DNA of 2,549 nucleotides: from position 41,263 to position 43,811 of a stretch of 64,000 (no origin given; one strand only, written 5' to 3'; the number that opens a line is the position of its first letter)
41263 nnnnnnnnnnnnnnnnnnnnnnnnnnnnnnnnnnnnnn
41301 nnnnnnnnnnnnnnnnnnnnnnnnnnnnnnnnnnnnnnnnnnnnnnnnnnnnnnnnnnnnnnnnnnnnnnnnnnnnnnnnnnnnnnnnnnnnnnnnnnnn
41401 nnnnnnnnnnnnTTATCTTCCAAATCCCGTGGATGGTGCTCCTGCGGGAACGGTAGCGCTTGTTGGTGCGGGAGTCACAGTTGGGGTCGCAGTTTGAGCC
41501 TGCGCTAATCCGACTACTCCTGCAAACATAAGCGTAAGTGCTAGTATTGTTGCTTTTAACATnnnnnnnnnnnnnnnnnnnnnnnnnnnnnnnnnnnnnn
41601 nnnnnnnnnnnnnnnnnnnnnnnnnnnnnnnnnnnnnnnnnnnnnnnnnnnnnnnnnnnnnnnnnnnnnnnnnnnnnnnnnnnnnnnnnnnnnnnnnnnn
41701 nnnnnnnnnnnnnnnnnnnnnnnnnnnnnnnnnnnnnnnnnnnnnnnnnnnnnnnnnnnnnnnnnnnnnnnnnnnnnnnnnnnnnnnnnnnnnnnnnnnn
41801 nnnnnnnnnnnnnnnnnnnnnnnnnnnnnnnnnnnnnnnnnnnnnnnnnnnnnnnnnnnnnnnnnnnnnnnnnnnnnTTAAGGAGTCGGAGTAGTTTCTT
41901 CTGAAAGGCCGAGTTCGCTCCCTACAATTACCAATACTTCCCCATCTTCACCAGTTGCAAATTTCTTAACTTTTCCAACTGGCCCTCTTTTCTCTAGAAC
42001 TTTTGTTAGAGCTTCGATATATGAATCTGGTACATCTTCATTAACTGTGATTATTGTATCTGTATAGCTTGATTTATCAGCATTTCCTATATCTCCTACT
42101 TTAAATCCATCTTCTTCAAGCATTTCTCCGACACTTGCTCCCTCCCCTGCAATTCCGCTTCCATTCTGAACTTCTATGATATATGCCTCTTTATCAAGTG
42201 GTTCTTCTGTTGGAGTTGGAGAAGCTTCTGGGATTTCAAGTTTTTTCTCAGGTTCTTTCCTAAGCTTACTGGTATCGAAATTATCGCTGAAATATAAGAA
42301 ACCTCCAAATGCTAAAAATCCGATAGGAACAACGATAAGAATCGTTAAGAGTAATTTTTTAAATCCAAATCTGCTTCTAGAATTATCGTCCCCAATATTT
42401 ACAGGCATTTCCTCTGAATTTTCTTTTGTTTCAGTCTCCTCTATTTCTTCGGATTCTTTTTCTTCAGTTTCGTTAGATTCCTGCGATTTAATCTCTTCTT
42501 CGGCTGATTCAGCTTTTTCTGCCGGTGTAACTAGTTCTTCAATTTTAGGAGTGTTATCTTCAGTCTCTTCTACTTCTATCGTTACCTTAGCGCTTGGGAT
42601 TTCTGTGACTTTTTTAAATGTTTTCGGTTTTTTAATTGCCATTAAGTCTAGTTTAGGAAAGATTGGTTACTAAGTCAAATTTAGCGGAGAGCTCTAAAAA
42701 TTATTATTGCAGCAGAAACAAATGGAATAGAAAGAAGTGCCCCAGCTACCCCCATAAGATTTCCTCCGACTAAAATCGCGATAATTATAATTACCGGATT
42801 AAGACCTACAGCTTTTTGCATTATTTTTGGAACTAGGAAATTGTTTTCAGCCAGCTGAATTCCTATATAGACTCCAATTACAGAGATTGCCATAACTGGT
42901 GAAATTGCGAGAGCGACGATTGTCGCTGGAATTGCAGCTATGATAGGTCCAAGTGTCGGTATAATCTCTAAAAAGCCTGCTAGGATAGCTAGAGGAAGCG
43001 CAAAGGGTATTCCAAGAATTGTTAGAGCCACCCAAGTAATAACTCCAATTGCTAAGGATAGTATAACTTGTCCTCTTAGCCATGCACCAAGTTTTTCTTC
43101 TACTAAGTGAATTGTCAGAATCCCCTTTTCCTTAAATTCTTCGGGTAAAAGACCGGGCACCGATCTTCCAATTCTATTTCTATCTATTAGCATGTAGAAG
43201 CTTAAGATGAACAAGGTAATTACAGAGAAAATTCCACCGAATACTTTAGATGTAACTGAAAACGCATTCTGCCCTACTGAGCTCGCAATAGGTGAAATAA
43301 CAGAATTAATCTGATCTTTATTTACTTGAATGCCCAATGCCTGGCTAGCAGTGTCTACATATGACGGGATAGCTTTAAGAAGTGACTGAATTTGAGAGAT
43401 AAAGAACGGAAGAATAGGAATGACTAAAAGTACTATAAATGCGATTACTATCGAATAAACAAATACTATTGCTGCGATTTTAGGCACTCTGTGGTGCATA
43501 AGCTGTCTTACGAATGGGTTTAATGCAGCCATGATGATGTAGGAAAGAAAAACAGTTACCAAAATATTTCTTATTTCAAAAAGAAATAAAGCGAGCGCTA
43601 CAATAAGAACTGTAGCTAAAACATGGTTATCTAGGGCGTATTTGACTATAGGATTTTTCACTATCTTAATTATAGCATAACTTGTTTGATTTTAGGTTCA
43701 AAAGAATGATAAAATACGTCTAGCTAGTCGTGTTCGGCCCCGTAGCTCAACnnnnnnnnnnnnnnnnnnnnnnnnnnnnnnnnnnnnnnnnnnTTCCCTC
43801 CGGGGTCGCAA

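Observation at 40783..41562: Unannotated small secreted Pro/Thr-rich peptide gene directly upstream of the second sortase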

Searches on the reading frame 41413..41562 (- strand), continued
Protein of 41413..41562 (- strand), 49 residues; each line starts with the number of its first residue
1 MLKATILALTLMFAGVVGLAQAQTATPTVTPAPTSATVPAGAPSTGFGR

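Call 71: find_encoding_contigs(protein=P0231, flank=3000, max_places=1)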
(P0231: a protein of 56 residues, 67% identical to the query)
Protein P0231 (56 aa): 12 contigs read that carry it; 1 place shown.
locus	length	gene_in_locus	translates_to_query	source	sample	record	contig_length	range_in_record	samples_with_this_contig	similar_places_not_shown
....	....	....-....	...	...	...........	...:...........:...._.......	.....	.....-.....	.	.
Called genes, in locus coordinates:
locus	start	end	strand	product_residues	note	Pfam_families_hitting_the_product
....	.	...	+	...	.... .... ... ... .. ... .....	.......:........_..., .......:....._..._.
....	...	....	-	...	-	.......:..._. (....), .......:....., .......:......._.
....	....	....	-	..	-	-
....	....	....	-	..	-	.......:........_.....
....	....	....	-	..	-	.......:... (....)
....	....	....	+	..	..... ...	-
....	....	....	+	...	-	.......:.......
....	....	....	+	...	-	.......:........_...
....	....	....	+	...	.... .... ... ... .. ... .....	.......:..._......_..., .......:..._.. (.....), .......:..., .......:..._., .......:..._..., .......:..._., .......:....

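Call 72: find_encoding_contigs(protein=P0138, flank=3000, max_places=1)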
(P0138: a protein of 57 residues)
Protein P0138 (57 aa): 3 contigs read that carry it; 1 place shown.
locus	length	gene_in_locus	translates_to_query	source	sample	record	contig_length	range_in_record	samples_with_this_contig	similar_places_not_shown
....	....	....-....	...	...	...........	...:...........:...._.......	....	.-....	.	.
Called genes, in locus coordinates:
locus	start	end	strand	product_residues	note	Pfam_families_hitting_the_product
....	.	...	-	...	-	?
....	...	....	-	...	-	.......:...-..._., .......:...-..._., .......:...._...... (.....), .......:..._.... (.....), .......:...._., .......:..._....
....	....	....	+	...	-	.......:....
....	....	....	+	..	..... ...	-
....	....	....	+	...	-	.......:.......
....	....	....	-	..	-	?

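Call 82: list_cluster_members(proteins=[window:41416-41562:-, P0003])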
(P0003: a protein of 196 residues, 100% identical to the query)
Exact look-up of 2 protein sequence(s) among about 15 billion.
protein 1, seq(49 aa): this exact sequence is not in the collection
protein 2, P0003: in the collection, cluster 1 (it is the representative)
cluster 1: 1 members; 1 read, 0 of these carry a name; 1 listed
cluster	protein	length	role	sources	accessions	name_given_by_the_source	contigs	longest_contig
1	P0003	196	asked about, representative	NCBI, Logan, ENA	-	-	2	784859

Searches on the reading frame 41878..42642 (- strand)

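Call 5: search_protein_families(library=pfam, proteins=[window:41878-42642:-], max_evalue=0.01)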
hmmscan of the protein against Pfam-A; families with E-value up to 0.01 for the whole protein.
window:41878-42642:- (254 aa): 1 family
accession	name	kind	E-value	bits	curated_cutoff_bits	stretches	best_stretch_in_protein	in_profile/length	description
PF13399.11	LytR_C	-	5.6e-09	37.2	22.2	1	156-242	4-84/86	LytR cell envelope-related transcriptional attenuator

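Call 6: search_protein_families(library=ncbifam, proteins=[window:41878-42642:-], max_evalue=1)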
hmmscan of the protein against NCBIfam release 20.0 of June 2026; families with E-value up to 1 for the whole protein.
window:41878-42642:- (254 aa): 6 families
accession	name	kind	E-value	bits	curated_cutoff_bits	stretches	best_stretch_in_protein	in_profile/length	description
NF047909.1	CellAnchorMapZStrp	equivalog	0.024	13.5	700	1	22-111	93-179/474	cell division site-positioning protein MapZ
NF010008.0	PRK13481.1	equivalog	0.07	12.4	270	1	59-130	8-76/269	glycosyltransferase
TIGR00927.1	2A1904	subfamily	0.14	9.7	710.1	1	28-102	955-1028/1209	K+-dependent Na+/Ca+ exchanger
NF035953.1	integrity_Cei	equivalog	0.17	11.6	150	1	145-196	72-123/212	envelope integrity protein Cei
NF058510.1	bifunc_CpcD_PetH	exception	0.37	9.4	635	1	19-85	54-120/405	bifunctional rod-capping linker CpcD/ferredoxin--NADP reductase PetH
NF045929.1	FNRPetHCyano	equivalog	0.58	8.9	600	0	28-85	78-124/411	ferredoxin--NADP reductase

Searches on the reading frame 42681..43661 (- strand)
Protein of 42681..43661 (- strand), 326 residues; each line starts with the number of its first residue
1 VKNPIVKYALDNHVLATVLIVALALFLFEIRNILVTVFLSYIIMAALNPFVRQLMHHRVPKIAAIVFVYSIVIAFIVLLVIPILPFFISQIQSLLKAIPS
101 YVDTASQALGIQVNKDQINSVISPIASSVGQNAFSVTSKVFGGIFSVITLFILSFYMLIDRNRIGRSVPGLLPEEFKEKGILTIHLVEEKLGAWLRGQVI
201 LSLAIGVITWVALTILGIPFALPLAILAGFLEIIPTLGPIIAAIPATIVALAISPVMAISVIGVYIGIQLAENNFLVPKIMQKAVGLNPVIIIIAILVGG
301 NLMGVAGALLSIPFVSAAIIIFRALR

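Call 5: search_protein_families(library=pfam, proteins=[window:42681-43661:-], max_evalue=0.01)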
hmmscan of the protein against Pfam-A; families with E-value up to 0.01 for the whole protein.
window:42681-43661:- (326 aa): 2 families
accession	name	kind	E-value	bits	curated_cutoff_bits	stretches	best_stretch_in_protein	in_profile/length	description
PF01594.21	AI-2E_transport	-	2e-60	205.2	34.3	1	17-325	5-326/327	AI-2E family transporter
PF03552.20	Cellulose_synt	-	0.0018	17.3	24.7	1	31-88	655-712/722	Cellulose synthase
